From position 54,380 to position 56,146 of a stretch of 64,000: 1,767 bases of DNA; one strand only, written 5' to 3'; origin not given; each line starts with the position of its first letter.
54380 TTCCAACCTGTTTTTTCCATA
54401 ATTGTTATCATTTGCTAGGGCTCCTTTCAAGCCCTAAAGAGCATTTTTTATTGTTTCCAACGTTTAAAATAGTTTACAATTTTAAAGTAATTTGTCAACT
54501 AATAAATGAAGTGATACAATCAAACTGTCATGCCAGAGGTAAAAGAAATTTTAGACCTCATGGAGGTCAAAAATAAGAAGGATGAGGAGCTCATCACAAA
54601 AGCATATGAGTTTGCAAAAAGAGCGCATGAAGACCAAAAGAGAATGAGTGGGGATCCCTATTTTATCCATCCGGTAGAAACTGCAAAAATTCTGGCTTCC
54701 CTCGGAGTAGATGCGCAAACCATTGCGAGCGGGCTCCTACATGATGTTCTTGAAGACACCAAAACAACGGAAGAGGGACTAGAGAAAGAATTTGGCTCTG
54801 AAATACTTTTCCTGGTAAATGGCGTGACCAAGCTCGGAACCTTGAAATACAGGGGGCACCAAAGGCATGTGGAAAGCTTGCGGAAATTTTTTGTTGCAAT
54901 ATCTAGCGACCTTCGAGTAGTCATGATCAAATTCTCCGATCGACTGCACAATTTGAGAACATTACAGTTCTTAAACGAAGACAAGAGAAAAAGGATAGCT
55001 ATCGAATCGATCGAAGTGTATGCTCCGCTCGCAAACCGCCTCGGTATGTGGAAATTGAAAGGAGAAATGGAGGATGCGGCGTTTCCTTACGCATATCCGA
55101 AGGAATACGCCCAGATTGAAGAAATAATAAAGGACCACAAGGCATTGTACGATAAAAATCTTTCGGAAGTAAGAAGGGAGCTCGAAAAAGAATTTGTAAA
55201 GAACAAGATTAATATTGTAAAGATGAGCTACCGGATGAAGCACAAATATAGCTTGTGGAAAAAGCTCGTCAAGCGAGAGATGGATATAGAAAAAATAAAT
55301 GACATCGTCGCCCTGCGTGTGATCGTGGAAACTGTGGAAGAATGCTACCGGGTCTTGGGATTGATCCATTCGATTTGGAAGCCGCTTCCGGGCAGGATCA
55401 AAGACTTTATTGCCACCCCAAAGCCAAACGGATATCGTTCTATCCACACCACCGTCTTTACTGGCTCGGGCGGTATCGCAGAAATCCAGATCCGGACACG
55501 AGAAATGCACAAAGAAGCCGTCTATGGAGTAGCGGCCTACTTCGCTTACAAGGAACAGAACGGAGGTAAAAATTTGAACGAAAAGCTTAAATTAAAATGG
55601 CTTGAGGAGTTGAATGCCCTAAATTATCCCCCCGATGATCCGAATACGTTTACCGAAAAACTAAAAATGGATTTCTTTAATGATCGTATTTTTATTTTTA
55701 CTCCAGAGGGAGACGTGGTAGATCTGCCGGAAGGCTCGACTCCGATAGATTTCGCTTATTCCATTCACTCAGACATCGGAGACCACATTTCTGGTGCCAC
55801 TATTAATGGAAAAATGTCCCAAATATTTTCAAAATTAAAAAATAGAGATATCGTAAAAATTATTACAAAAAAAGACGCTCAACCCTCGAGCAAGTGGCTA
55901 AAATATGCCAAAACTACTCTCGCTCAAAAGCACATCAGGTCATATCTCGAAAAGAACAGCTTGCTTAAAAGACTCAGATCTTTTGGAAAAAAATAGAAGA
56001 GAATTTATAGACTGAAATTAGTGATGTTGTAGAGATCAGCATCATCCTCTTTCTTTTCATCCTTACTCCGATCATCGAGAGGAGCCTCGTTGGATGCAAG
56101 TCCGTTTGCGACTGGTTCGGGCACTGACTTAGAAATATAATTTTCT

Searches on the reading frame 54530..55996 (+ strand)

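Call 67: search_protein_families(library=pfam, proteins=[window:54530-55996:+], max_evalue=0.00001)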
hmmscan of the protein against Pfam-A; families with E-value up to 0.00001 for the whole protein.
window:54530-55996:+ (488 aa): 4 families
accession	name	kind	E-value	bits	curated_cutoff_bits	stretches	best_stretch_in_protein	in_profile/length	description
PF13328.12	HD_4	-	3e-44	150.9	27.2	1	25-174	1-156/156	HD domain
PF04607.23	RelA_SpoT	-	5.8e-38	130.1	27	1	235-344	2-112/113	Region found in RelA / SpoT proteins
PF02824.27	TGS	-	2e-19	69.8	22.2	1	387-446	1-60/60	TGS domain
PF01966.28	HD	-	2e-09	38.2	22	1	44-141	1-115/116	HD domain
